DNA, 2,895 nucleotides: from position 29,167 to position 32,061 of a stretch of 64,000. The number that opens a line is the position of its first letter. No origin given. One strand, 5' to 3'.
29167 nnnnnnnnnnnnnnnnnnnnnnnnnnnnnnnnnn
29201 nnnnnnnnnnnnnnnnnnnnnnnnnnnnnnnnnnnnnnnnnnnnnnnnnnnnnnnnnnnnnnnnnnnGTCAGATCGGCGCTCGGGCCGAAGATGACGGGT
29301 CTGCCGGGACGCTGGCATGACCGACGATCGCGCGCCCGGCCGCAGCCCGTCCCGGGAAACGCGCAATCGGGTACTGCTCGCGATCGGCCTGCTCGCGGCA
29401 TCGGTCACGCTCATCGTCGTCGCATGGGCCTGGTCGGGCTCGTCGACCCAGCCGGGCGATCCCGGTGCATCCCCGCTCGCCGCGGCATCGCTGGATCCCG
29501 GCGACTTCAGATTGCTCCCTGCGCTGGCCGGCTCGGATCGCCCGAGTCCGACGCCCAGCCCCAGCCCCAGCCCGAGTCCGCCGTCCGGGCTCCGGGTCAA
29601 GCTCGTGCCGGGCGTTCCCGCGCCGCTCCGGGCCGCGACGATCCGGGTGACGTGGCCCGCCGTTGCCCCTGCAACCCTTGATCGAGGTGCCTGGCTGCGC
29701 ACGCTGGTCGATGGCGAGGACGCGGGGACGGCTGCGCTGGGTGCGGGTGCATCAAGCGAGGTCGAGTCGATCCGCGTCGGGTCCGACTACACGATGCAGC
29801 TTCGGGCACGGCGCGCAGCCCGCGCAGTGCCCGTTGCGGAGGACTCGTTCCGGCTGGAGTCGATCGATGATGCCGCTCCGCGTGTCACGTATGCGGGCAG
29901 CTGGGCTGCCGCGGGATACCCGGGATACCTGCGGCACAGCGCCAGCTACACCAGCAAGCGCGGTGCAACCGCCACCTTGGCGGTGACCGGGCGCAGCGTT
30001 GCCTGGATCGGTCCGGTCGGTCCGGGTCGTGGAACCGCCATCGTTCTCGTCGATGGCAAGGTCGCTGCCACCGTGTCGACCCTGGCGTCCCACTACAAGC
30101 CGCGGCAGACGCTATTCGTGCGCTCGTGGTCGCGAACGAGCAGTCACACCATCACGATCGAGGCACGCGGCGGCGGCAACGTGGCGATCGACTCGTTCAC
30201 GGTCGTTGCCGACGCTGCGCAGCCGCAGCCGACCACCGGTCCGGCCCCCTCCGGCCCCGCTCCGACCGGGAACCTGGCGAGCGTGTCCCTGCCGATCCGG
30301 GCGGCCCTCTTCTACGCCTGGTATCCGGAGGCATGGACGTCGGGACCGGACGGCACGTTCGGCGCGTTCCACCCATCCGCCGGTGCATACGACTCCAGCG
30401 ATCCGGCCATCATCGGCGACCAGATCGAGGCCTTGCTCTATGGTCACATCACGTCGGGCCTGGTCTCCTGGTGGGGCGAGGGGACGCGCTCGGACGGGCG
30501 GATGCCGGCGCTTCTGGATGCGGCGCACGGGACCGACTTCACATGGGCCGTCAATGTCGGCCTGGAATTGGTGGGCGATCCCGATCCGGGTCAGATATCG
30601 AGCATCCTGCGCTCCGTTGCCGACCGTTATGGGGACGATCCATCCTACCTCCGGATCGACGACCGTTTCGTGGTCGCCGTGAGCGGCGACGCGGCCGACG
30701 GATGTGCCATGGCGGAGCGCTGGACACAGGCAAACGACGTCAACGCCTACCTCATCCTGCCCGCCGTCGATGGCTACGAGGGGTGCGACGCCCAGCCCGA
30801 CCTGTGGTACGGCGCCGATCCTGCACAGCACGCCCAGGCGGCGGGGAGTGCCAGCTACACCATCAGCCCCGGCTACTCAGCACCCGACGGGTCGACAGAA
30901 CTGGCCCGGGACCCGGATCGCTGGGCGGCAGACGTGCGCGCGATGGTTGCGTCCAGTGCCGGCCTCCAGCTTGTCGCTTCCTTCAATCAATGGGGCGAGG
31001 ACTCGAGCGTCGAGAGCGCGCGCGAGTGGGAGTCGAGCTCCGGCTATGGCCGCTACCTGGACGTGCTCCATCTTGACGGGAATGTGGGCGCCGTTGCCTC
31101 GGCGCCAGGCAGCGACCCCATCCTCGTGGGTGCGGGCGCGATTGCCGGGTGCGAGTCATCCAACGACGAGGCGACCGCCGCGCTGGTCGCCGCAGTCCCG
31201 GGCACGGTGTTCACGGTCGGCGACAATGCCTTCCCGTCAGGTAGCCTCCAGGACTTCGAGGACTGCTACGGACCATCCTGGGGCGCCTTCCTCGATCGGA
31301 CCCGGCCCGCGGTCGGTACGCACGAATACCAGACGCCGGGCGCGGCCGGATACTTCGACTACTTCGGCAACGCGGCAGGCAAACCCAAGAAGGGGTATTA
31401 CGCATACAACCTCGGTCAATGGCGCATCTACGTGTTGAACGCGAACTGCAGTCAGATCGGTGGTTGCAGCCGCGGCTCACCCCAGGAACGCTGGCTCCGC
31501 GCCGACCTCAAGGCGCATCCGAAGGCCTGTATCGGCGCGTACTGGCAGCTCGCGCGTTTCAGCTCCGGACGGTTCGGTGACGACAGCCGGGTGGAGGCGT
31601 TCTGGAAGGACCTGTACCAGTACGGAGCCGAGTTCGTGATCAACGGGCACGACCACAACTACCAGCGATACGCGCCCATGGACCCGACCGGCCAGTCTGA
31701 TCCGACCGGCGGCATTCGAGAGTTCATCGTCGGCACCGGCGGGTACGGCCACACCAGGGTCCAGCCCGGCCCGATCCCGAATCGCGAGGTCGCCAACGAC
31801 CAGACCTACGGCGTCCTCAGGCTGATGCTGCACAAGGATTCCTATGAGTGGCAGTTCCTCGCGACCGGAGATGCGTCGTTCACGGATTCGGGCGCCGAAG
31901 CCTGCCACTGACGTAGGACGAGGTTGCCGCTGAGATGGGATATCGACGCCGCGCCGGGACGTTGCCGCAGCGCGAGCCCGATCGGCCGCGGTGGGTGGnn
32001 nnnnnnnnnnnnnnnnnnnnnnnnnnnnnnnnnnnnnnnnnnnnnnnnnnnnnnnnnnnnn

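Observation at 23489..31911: Three GH99-like domain proteins, two fused to C-terminal metallophosphatase domains (paralogous secreted enzymes)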

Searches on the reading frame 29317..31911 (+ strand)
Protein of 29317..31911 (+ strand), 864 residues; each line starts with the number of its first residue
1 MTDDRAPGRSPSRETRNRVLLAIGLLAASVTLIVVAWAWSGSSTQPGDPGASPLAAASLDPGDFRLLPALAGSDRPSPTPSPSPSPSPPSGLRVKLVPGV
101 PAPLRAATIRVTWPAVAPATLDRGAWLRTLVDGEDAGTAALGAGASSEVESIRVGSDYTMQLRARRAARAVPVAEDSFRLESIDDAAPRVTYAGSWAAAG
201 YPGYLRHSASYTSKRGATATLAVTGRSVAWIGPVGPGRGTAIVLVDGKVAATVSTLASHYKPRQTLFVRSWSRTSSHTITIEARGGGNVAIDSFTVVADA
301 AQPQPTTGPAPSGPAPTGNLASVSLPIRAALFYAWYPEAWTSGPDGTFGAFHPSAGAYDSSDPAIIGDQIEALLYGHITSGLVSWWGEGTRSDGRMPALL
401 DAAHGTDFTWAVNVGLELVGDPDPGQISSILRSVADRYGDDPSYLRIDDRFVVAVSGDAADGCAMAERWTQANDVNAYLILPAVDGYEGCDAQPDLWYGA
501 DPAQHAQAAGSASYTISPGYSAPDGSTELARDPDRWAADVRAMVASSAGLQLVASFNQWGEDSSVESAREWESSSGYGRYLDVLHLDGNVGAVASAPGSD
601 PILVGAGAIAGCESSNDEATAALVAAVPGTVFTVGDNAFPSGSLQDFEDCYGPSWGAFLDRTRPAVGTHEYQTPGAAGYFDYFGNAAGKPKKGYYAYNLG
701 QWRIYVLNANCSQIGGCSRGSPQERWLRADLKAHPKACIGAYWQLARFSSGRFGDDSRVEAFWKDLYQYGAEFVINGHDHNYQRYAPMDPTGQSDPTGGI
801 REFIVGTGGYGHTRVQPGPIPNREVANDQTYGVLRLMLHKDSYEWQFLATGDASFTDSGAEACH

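Call 4: search_protein_families(library=pfam, proteins=[window:29317-31911:+], max_evalue=0.01)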
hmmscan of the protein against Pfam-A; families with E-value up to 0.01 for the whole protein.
window:29317-31911:+ (864 aa): 1 family
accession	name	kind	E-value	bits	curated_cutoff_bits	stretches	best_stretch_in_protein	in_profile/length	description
PF16317.11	Glyco_hydro_99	-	5.3e-12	45.9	33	1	336-450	43-155/341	Glycosyl hydrolase family 99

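Call 5: search_protein_families(library=ncbifam, proteins=[window:29317-31911:+], max_evalue=0.01)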
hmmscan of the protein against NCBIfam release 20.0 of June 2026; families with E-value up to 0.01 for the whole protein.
window:29317-31911:+ (864 aa): 0 families

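Call 22: find_homologous_proteins(query=window:29317-31908:+, max_evalue=1e-10)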
Query window:29317-31908:+ (864 aa): 82 proteins with E <= 1e-10 among 8000 candidates.
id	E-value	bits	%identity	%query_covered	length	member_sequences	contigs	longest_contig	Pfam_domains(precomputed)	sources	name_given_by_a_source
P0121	1.7e-287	974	56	95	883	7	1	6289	PF16317.12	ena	-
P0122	8.3e-281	952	55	94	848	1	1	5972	PF16317.12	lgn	-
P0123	5.9e-279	946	56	93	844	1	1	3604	PF16317.12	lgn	-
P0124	1.2e-278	945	53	98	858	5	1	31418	PF16317.12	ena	-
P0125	3.2e-276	937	54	93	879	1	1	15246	PF16317.12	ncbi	-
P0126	5.8e-276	936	52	98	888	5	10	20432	PF16317.12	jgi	jgi:hypothetical protein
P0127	7.4e-275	933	55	95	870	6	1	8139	PF16317.12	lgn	-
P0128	6.5e-272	923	53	94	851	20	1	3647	PF16317.12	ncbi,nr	ncbi:MAG: hypothetical protein QOI09_257 [Chloroflexota bacterium]|nr:hypothetical protein [Chlorofl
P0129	4.2e-271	920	55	91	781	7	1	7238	PF16317.12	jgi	-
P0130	2.1e-269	915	53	95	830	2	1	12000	PF16317.12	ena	-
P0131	4.2e-259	880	54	89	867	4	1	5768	PF16317.12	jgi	jgi:hypothetical protein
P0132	1.6e-254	865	52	89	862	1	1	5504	PF16317.12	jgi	-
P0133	1.7e-235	802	66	67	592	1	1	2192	PF16317.12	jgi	jgi:hypothetical protein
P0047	1.6e-188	647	49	68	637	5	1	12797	PF00149.34,PF16317.12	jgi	jgi:hypothetical protein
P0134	3.2e-175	603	48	69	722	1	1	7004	PF24517.3,PF00149.34,PF16317.12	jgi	jgi:hypothetical protein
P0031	2.8e-173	596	46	68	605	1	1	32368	PF00149.34,PF16317.12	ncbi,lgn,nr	ncbi:MAG: metallophosphoesterase [Anaerolineales bacterium]|nr:metallophosphoesterase [Anaerolineale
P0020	9.1e-169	582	47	64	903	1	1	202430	PF00149.34,PF16317.12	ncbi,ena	-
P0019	4.7e-168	579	47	65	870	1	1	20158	PF00149.34,PF16317.12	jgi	jgi:Calcineurin-like phosphoesterase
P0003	9.0e-167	575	48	63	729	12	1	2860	PF00149.34,PF16317.12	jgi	jgi:hypothetical protein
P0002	6.3e-166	572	47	63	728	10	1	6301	PF16317.12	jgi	jgi:hypothetical protein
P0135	1.0e-159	552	46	67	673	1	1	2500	PF00149.34,PF16317.12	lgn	-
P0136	4.7e-158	546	46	64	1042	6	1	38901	PF24517.3,PF00149.34,PF16317.12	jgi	jgi:hypothetical protein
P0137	2.0e-157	544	49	32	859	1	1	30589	PF24517.3,PF00149.34,PF16317.12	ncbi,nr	ncbi:MAG TPA: DNRLRE domain-containing protein [Anaerolineales bacterium]|nr:DNRLRE domain-containin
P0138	9.7e-147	509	44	65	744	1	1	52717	PF24517.3,PF00149.34,PF16317.12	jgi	jgi:hypothetical protein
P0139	1.9e-140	488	45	62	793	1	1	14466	PF24517.3,PF00149.34,PF16317.12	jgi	jgi:acid phosphatase type 7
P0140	1.9e-139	485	43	65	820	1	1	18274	PF24517.3,PF00149.34,PF16317.12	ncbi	-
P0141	1.5e-136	475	43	63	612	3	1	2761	PF16317.12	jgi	jgi:hypothetical protein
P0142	1.6e-132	462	42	63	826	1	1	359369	PF24517.3,PF00149.34,PF16317.12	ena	-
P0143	2.1e-131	458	40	65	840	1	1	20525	PF24517.3,PF16317.12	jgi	-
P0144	3.8e-117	411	40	66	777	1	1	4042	PF24517.3,PF00149.34,PF16317.12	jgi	jgi:hypothetical protein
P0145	2.6e-94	335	35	63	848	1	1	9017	PF24517.3,PF00149.34,PF16317.12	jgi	jgi:hypothetical protein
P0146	4.0e-87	311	34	63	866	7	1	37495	PF24517.3,PF00149.34,PF16317.12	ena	-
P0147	5.0e-83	298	43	47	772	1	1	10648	PF24517.3,PF04185.20,PF16317.12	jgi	jgi:hypothetical protein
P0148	6.3e-82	294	33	63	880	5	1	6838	PF24517.3,PF00149.34,PF16317.12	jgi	jgi:hypothetical protein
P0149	2.9e-80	289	48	34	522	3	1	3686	PF24517.3,PF16317.12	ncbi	-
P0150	2.6e-79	286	50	33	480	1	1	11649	PF16317.12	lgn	-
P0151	9.9e-79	284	50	30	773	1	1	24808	PF24517.3,PF04185.20,PF16317.12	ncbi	ncbi:MAG: alkaline phosphatase family protein [Actinomycetota bacterium]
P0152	1.7e-77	280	49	31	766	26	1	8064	PF24517.3,PF04185.20,PF16317.12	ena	-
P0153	2.9e-76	275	51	30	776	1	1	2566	PF24517.3,PF04185.20,PF16317.12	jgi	jgi:hypothetical protein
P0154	1.7e-75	273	49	30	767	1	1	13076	PF04185.20,PF16317.12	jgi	jgi:phosphoesterase family protein/glycosyl hydrolase family 99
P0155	8.4e-74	267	48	31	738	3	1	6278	PF04185.20,PF16317.12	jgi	-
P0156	9.7e-74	267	49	31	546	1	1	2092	PF16317.12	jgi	jgi:hypothetical protein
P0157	1.3e-73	267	48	30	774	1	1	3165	PF04185.20,PF16317.12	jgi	-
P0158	1.8e-73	266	48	30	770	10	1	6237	PF04185.20,PF16317.12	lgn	-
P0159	6.9e-73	264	49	31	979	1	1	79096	PF24517.3,PF00149.34,PF16656.12,PF16317.12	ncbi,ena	-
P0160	3.1e-72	262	46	33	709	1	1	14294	PF24517.3,PF16317.12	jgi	jgi:hypothetical protein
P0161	1.1e-71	260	48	31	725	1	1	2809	PF04185.20,PF16317.12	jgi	jgi:outer membrane biosynthesis protein TonB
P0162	1.3e-70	257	46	31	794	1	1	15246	PF05887.17,PF04185.20,PF16317.12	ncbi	-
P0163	5.1e-70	255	46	31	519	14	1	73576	PF16317.12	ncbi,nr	ncbi:MAG: hypothetical protein E6G10_05380 [Actinobacteria bacterium]|nr:MAG: hypothetical protein E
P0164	7.0e-70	254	48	30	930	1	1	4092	PF24517.3,PF04185.20,PF16317.12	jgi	-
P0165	4.3e-69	252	47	32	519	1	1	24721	PF16317.12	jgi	jgi:hypothetical protein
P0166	2.0e-68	250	47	30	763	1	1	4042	PF04185.20,PF16317.12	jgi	jgi:hypothetical protein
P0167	2.2e-67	246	47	30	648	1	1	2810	PF04185.20,PF16317.12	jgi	jgi:hypothetical protein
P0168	5.4e-67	245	45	30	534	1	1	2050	PF16317.12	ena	-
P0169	3.1e-66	242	49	30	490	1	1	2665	PF16317.12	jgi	jgi:hypothetical protein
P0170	4.8e-66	242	47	32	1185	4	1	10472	PF17963.8,PF03935.23,PF17892.8,PF24517.3,PF17803.8,PF23197.2,PF00722.29,PF16184.12,PF00041.28,PF16317.12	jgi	jgi:beta-glucanase (GH16 family)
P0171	2.3e-65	239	45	31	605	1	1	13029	PF04185.20,PF16317.12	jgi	jgi:hypothetical protein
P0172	5.4e-65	238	35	62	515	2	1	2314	PF16317.12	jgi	jgi:hypothetical protein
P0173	8.0e-65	238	42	34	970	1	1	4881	PF24517.3,PF00149.34,PF16656.12,PF16317.12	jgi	jgi:hypothetical protein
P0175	5.3e-63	232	44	33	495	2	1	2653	PF16317.12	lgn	-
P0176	5.5e-63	232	45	30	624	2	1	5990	PF04185.20,PF16317.12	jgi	jgi:hypothetical protein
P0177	6.6e-62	228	42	35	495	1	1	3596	PF16317.12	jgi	jgi:hypothetical protein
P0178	9.8e-62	227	47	32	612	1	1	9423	PF04185.20,PF16317.12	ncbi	-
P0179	5.7e-61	225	45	31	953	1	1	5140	PF24517.3,PF23197.2,PF16709.12,PF04185.20,PF16317.12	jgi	jgi:phosphatidylinositol-3-phosphatase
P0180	2.9e-60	223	41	33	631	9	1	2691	PF04185.20,PF16317.12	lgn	-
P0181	3.8e-59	219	43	31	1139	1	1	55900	PF00150.25,PF24517.3,PF16317.12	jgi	jgi:hypothetical protein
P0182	9.0e-57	211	48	20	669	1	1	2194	PF01839.30,PF13517.13,PF16317.12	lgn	-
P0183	2.6e-54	203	45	31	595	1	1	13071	PF04185.20,PF16317.12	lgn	-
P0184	3.9e-53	199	42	31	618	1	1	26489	PF04185.20,PF16317.12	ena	-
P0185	4.1e-52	196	40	28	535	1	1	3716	PF24517.3,PF16317.12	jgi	jgi:hypothetical protein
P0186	9.2e-51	191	40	30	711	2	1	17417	PF16317.12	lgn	-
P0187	1.1e-50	191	42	29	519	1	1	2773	PF24517.3,PF14307.13,PF16317.12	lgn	-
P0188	5.5e-48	182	40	29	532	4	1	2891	PF24517.3,PF16317.12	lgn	-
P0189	2.2e-46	177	31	56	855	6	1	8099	PF24517.3,PF00149.34,PF16317.12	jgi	jgi:hypothetical protein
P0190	7.2e-45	172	30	58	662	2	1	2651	PF14307.13,PF00149.34,PF16317.12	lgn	-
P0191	1.3e-43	167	38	29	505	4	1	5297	PF24517.3,PF14307.13,PF16317.12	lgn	-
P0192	4.0e-43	166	36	37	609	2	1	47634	PF00149.34,PF16317.12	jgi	jgi:hypothetical protein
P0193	1.7e-32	131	35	28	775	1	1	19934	PF24517.3,PF14307.13,PF04185.20,PF16317.12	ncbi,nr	ncbi:MAG TPA: DNRLRE domain-containing protein [Jatrophihabitans sp.]|nr:DNRLRE domain-containing pr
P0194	3.9e-30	123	34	30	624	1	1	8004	PF04185.20,PF16317.12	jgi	jgi:hypothetical protein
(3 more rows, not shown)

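Call 36: find_encoding_contigs(protein=P0124, flank=10000, max_places=2)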
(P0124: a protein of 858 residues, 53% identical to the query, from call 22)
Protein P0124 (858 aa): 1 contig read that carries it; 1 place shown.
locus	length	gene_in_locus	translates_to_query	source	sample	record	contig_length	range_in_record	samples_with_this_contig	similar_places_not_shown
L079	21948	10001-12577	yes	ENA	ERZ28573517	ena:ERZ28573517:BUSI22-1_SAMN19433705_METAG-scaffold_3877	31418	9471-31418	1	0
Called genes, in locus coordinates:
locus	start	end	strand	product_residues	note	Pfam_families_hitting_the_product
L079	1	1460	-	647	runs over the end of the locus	-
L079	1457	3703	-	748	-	PF04185:Phosphoesterase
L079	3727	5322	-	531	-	PF02366:PMT, PF13231:PMT_2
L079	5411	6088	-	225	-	-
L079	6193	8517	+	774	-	-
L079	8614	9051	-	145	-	-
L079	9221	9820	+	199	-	PF04185:Phosphoesterase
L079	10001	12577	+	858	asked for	PF16317:Glyco_hydro_99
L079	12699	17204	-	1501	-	PF17957:Big_7 (weak), PF00149:Metallophos, PF00041:fn3, PF25832:Fn3_SaeA_2nd (faint), PF25833:Fn3_SaeA_3rd (faint), PF25059:FN3_DSCAM-DSCAML_C (faint), PF25788:Ig_Rha78A_N (faint), PF00041:fn3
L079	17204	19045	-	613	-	PF04138:GtrA_DPMS_TM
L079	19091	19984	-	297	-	PF00535:Glycos_transf_2, PF13641:Glyco_tranf_2_3 (faint)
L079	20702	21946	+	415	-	?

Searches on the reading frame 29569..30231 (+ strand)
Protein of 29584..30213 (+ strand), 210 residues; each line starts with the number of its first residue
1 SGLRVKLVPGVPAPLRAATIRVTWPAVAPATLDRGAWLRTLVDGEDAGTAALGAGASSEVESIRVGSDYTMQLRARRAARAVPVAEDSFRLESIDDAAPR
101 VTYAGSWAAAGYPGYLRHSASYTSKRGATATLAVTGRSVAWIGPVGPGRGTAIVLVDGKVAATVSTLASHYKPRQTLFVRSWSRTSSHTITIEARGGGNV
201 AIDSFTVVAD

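Call 35: search_protein_families(library=pfam, proteins=[window:29584-30213:+], max_evalue=1)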
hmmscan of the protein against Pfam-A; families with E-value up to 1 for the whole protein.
seq(210 aa): 0 families

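Call 59: predict_structure(alignment_id=A3)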
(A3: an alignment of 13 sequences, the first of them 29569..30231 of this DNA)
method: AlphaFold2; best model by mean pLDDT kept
length: 221 residues; sequences in the alignment: 13
mean_pLDDT: 83.5   pTM: 0.80
mean pLDDT of the five models: 83.5, 83.5, 63.2, 61.1, 60.0
residues with pLDDT >= 90: 107; 70-90: 77; 50-70: 28; < 50: 9
segments of 3 or more residues with pLDDT < 50: 1-5, 33-35
pLDDT, mean of each block of 10 residues (from residue 1): 58 89 90 57 93 87 91 91 79 89 77 75 78 94 87 83 95 75 90 95 88 80 51
secondary structure, 60 per line:
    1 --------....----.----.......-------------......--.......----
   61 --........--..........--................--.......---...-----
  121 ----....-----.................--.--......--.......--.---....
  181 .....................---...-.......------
elements in order: E9-12 E22-28 E42-47 E50-56 E63-70 E73-82 E85-100 E106-109 E113-115 E125-128 E134-150 E156-161 E164-170 E177-201 E205-207 E209-215

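Call 61: fold_search(model_id=the predicted structure, library=pdb)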
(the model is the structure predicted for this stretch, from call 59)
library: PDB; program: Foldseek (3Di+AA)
matches with E <= 10: 1692; with E <= 0.001: 25
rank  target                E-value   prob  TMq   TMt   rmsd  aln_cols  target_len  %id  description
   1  3nqh                  1.6e-05  1.00  0.39  0.21  14.7       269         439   12  Crystal structure of a glycosyl hydrolase (BT_2959) from BACTEROIDES THETAIOTAOMICRON VPI-5482 at 2.11 A resolution (released 2010-07-28)
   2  4qaw_B                8.9e-05  1.00  0.35  0.16  17.4       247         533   13  Structure of modular Xyn30D from Paenibacillus barcinonensis (released 2014-10-08)
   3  4qaw_A                9.3e-05  1.00  0.35  0.16  15.5       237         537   13  Structure of modular Xyn30D from Paenibacillus barcinonensis (released 2014-10-08)
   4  4qaw_C                1.0e-04  1.00  0.43  0.19  15.6       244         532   14  Structure of modular Xyn30D from Paenibacillus barcinonensis (released 2014-10-08)
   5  4qaw_D                1.3e-04  1.00  0.41  0.18  16.5       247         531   16  Structure of modular Xyn30D from Paenibacillus barcinonensis (released 2014-10-08)
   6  6d50_A                1.4e-04  1.00  0.29  0.10  15.2       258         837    8  Bacteroides uniforms beta-glucuronidase 2 bound to D-glucaro-1,5-lactone (released 2018-10-17)
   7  2waa                  1.6e-04  1.00  0.38  0.26   6.4       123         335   18  Structure of a family two carbohydrate esterase from Cellvibrio japonicus (released 2009-03-24)
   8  6sh9_B                1.6e-04  1.00  0.33  0.07  17.1       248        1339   13  EngBF DARPin Fusion 4b D12 (released 2019-11-06)
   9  4qaw_E                1.7e-04  1.00  0.38  0.18  16.2       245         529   13  Structure of modular Xyn30D from Paenibacillus barcinonensis (released 2014-10-08)
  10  5uj6_B                1.9e-04  1.00  0.28  0.10  14.8       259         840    7  Crystal Structure of Bacteroides Uniformis beta-glucuronidase (released 2017-06-28)
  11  5uj6_A                2.3e-04  0.99  0.26  0.09  15.0       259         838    8  Crystal Structure of Bacteroides Uniformis beta-glucuronidase (released 2017-06-28)
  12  4zmh_B                3.1e-04  0.99  0.30  0.09  14.2       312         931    8  Crystal structure of a five-domain GH115 alpha-Glucuronidase from the Marine Bacterium Saccharophagus degradans 2-40T (released 2016-05-04)
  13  2w47_A                3.8e-04  1.00  0.38  0.58   6.2       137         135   15  Clostridium thermocellum CBM35 in complex with delta-4,5- anhydrogalacturonic acid (released 2009-01-27)
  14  8j3y_A                3.8e-04  1.00  0.35  0.21   4.3       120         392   10  Crystal structure of CBM6E E168Q in complex with oligosaccharides (released 2024-04-24)
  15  2zxq                  3.9e-04  1.00  0.31  0.08  17.0       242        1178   12  Crystal structure of endo-alpha-N-acetylgalactosaminidase from Bifidobacterium longum (EngBF) (released 2009-06-16)
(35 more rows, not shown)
